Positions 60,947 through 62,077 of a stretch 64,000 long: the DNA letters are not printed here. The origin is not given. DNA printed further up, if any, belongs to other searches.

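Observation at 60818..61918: Candidate phase-variable invertible promoter (23-bp perfect inverted repeats plus adjacent tyrosine recombinase) controlling a SipW/TasA-like fibre operon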

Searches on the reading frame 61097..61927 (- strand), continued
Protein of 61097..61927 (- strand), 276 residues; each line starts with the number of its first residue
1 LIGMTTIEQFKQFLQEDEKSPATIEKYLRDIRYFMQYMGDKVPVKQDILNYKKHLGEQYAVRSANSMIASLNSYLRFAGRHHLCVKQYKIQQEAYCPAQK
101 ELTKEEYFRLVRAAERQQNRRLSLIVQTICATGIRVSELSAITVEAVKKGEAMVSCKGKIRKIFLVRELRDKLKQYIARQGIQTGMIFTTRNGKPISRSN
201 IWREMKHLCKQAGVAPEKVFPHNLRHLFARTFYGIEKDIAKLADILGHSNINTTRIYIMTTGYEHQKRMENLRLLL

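Call 27: find_encoding_contigs(protein=P0086, flank=3000, max_places=10)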
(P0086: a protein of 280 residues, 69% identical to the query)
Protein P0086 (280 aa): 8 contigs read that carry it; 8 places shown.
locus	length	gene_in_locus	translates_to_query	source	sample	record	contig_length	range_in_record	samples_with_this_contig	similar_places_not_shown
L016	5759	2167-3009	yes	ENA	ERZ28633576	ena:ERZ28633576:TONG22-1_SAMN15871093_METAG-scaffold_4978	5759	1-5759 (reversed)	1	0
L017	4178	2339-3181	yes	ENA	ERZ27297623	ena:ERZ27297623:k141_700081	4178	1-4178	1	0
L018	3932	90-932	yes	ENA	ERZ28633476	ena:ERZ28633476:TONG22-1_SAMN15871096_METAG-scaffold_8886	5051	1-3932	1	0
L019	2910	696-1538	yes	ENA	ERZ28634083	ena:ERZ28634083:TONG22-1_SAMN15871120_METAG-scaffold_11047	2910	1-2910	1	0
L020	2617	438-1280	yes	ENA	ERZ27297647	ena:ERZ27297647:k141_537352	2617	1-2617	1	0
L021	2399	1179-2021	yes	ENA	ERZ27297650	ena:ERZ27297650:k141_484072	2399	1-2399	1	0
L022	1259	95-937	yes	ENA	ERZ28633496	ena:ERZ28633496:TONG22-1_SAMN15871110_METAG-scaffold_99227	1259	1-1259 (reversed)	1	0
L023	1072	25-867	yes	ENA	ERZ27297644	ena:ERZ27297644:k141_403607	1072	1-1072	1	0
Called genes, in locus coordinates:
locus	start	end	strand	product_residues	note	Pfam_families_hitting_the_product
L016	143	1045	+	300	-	PF04473:DUF553, PF01841:Transglut_core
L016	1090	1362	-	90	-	PF13560:HTH_31 (weak), PF12844:HTH_19, PF01381:HTH_3, PF13443:HTH_26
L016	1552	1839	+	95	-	PF06908:YpsA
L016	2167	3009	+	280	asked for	PF02899:Phage_int_SAM_1 (weak), PF00589:Phage_integrase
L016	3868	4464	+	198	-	PF00440:TetR_N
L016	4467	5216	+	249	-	-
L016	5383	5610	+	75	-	-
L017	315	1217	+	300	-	PF04473:DUF553, PF01841:Transglut_core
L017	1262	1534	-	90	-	PF13560:HTH_31 (weak), PF12844:HTH_19, PF01381:HTH_3, PF13443:HTH_26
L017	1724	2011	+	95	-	PF06908:YpsA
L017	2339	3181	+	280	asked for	PF02899:Phage_int_SAM_1 (weak), PF00589:Phage_integrase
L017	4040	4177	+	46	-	?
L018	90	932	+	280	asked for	PF02899:Phage_int_SAM_1 (weak), PF00589:Phage_integrase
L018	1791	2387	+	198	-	PF00440:TetR_N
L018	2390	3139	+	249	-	-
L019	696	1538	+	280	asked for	PF02899:Phage_int_SAM_1 (weak), PF00589:Phage_integrase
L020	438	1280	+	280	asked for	PF02899:Phage_int_SAM_1 (weak), PF00589:Phage_integrase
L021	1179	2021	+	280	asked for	PF02899:Phage_int_SAM_1 (weak), PF00589:Phage_integrase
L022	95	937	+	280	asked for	PF02899:Phage_int_SAM_1 (weak), PF00589:Phage_integrase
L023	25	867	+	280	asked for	PF02899:Phage_int_SAM_1 (weak), PF00589:Phage_integrase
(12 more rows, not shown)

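Call 32: find_encoding_contigs(protein=P0001, flank=3000, max_places=10)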
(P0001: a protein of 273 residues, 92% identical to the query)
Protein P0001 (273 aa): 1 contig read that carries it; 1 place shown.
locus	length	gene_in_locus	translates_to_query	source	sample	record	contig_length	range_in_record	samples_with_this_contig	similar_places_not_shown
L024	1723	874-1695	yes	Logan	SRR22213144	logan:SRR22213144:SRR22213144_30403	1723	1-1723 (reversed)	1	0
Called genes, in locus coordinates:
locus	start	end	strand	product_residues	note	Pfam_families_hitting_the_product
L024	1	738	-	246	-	?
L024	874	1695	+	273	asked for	PF02899:Phage_int_SAM_1 (weak), PF00589:Phage_integrase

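Call 34: list_cluster_members(proteins=[P0001, P0002, window:61097-61918:-])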
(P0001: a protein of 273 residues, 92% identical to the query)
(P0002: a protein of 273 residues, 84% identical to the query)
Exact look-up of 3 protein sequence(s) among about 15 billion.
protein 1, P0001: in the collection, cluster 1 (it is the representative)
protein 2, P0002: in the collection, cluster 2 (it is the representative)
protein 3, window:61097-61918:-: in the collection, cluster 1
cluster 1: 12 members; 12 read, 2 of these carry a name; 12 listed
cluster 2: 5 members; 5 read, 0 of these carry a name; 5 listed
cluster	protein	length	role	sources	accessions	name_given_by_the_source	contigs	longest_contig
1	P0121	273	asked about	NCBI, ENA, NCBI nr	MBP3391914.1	MAG: tyrosine-type recombinase/integrase [Clostridia bacterium] | tyrosine-type recombinase/integrase [Clostridia bacterium]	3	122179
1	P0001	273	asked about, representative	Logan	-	-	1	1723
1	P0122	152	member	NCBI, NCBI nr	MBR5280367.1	MAG: site-specific integrase, partial [Clostridia bacterium] | site-specific integrase [Clostridia bacterium]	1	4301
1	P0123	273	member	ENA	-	-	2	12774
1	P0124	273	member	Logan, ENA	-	-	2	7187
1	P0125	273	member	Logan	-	-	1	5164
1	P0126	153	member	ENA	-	-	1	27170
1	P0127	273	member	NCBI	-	-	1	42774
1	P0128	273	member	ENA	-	-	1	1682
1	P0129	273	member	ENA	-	-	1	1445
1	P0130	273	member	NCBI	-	-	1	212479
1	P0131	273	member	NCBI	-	-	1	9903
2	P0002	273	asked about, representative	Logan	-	-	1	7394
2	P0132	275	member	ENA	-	-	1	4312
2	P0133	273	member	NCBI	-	-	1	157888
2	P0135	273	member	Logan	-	-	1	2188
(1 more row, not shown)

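Call 35: find_encoding_contigs(protein=P0124, flank=2500, max_places=10)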
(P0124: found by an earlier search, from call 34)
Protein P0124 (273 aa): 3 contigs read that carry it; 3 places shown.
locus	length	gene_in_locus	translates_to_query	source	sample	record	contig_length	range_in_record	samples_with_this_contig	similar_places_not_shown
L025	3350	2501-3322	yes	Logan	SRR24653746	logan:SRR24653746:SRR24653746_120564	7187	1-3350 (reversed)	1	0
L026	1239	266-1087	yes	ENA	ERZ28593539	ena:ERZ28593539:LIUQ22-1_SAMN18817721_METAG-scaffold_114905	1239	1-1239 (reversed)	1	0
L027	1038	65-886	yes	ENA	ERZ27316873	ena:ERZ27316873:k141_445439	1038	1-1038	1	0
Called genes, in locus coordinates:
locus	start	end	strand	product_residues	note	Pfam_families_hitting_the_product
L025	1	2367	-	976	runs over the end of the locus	PF00702:Hydrolase, PF13419:HAD_2, PF03636:Glyco_hydro_65N, PF03632:Glyco_hydro_65m, PF03633:Glyco_hydro_65C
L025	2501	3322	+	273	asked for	PF02899:Phage_int_SAM_1 (weak), PF00589:Phage_integrase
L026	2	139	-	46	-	?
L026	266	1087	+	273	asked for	PF02899:Phage_int_SAM_1 (weak), PF00589:Phage_integrase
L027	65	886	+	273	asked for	PF02899:Phage_int_SAM_1 (weak), PF00589:Phage_integrase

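Call 38: find_encoding_contigs(protein=P0125, flank=2500, max_places=10)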
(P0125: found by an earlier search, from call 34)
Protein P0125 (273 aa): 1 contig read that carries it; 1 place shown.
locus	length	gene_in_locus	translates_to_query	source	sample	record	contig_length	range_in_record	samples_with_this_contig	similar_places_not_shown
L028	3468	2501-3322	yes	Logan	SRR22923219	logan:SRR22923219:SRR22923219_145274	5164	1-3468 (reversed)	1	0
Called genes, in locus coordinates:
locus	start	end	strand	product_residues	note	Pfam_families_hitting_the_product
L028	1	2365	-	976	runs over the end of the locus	PF00702:Hydrolase, PF13419:HAD_2, PF03636:Glyco_hydro_65N, PF03632:Glyco_hydro_65m, PF03633:Glyco_hydro_65C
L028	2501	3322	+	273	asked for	PF02899:Phage_int_SAM_1 (weak), PF00589:Phage_integrase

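Call 39: find_encoding_contigs(protein=P0123, flank=2500, max_places=10)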
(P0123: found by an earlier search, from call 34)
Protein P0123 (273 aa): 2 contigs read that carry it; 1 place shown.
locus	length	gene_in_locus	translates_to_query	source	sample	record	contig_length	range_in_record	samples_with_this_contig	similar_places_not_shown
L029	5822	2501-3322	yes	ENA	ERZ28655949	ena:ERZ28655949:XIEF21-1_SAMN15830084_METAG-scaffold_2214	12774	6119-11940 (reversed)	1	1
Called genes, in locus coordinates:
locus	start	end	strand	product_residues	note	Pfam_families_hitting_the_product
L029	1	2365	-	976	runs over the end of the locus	PF00702:Hydrolase, PF13419:HAD_2, PF03636:Glyco_hydro_65N, PF03632:Glyco_hydro_65m, PF03633:Glyco_hydro_65C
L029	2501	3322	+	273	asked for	PF02899:Phage_int_SAM_1 (weak), PF00589:Phage_integrase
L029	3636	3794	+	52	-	-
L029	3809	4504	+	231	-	-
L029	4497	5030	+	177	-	PF10502:Peptidase_S26 (weak)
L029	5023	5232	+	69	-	-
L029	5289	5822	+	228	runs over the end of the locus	-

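Call 48: find_related_loci(query=A1, collection=viral_contigs, flank=3000)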
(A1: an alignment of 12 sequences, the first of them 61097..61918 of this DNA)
Query A1 (273 aa) in viral_contigs; peptide patterns used: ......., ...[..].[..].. (x = any residue, [..] = any of these).
167 stretches matched a pattern; 10 encode a relative of the query (tblastn E <= 1e-3); 10 distinct loci.
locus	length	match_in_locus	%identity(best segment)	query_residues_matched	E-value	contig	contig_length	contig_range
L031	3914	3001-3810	63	4-273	6e-118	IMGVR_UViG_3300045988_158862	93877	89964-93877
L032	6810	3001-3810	63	4-273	2e-116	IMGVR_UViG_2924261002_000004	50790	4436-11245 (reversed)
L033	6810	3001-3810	62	4-273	1e-115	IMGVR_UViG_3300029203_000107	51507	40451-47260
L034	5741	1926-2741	59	2-273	2e-110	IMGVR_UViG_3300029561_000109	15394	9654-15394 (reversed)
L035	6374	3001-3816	59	2-273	2e-110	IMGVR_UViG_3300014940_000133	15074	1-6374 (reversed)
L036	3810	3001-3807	57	4-273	3e-98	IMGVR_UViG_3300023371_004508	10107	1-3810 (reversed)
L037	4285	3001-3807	56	4-273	8e-97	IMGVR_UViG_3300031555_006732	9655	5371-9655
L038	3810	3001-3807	56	4-273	7e-97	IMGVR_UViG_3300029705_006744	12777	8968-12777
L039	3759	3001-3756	57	21-273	5e-94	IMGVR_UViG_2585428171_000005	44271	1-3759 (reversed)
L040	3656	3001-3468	64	118-273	2e-64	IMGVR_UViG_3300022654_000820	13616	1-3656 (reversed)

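Call 53: find_encoding_contigs(protein=P0133, flank=2500, max_places=10)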
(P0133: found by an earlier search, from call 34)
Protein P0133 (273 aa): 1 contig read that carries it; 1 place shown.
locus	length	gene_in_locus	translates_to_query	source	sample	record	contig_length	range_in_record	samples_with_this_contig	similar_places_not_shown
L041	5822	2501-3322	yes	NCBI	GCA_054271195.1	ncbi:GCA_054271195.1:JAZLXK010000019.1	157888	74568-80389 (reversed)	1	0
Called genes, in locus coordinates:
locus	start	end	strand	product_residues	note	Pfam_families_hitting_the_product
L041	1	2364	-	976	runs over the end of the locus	PF00702:Hydrolase, PF13419:HAD_2, PF03636:Glyco_hydro_65N, PF03632:Glyco_hydro_65m, PF03633:Glyco_hydro_65C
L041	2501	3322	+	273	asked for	PF02899:Phage_int_SAM_1 (weak), PF00589:Phage_integrase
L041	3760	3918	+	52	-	-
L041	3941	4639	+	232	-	-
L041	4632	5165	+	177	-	PF10502:Peptidase_S26 (weak)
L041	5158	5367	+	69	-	-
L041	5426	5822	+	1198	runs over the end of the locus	PF12389:Peptidase_M73 (weak), PF13306:LRR_5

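Call 55: find_encoding_contigs(protein=P0135, flank=2500, max_places=10)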
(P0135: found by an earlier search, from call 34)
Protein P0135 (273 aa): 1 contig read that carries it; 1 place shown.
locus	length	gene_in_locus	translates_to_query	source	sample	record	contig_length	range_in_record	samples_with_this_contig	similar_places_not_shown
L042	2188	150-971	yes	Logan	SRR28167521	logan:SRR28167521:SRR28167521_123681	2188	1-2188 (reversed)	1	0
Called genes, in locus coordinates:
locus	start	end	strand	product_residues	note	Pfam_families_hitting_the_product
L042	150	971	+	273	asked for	PF02899:Phage_int_SAM_1 (weak), PF00589:Phage_integrase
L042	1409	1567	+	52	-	-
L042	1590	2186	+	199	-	?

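Call 78: search_solved_structures(query=window:61097-61918:-, max_evalue=1e-10)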
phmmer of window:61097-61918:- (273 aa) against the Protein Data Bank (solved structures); distinct sequences matched with E-value up to 1e-10: 5.
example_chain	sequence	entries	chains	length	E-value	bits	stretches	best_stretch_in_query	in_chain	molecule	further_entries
4a8e_A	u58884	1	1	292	8e-25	91.3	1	3-262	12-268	PROBABLE TYROSINE RECOMBINASE XERC-LIKE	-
1a0p_A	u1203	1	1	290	1.8e-16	64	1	96-256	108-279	SITE-SPECIFIC RECOMBINASE XERD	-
5hxy_A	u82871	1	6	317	3.4e-16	63.1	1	5-255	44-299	Tyrosine recombinase XerA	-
5dcf_A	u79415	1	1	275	5.3e-16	62.4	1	97-256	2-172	Tyrosine recombinase XerD,DNA translocase FtsK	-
5jjv_A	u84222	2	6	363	5.7e-11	46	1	116-255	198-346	Tyrosine recombinase XerH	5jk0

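Call 83: search_protein_families(library=pfam, proteins=[L032:4142-4846:+, L032:4839-6395:+, L033:4146-4931:+, L016:4467-5216:+], max_evalue=0.001)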
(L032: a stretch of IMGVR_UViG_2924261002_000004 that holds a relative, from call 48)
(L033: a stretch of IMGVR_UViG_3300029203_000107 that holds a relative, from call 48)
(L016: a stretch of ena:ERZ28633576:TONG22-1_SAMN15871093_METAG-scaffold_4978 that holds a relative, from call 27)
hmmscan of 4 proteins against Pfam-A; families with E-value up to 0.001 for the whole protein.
L032:4142-4846:+ (234 aa): 1 family
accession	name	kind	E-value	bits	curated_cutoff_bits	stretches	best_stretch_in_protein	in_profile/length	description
PF20473.4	MmeI_Mtase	-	3.7e-06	26.7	27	1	39-143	20-120/259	MmeI, DNA-methyltransferase domain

L032:4839-6395:+ (518 aa): 3 families
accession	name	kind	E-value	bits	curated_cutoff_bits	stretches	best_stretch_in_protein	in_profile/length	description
PF07669.17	Eco57I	-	9.4e-37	127.2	25.3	1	97-273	1-171/171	Eco57I restriction-modification methylase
PF02384.22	N6_Mtase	-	1.8e-07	31.2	20.4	0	30-113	26-94/311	N-6 DNA Methylase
PF05175.20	MTS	-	0.00065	19.8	23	0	165-226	70-128/170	Methyltransferase small domain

L033:4146-4931:+ (261 aa): 0 families

L016:4467-5216:+ (249 aa): 0 families
